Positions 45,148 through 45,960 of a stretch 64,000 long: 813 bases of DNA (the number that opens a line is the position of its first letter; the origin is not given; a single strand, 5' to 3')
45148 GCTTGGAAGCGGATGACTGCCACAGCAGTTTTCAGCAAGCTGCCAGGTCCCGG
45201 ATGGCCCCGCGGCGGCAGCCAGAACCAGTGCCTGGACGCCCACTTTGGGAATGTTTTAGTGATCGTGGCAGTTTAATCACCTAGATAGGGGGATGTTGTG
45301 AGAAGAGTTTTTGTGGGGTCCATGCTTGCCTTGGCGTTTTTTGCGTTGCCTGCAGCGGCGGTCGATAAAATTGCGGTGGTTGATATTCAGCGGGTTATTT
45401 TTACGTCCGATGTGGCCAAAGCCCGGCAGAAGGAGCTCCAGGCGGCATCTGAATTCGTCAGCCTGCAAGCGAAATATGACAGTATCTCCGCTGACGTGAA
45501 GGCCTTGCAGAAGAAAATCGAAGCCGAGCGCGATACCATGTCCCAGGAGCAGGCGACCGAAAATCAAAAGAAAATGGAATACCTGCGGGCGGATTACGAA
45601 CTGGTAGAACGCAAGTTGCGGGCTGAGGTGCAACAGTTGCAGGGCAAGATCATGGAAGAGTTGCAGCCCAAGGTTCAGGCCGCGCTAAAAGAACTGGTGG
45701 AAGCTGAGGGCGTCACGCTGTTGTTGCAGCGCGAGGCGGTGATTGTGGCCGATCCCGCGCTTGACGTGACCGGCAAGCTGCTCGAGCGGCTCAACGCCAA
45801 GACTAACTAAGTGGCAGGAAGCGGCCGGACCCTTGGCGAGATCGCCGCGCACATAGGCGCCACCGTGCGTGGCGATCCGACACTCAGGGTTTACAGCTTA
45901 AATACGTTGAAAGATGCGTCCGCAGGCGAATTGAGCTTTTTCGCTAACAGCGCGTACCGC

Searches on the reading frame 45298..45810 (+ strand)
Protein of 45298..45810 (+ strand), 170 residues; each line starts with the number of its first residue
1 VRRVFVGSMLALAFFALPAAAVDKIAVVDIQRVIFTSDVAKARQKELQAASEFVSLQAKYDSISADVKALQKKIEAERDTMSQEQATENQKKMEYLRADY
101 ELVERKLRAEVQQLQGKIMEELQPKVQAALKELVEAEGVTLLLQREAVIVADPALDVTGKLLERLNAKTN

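Call 43: search_protein_families(library=pfam, proteins=[window:45298-45810:+], max_evalue=0.001)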
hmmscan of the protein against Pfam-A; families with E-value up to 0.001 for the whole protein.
window:45298-45810:+ (170 aa): 1 family
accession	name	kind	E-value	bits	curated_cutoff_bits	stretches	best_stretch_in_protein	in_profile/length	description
PF03938.19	OmpH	-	8.2e-20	71.9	32.4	1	24-165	1-141/141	Outer membrane protein (OmpH-like)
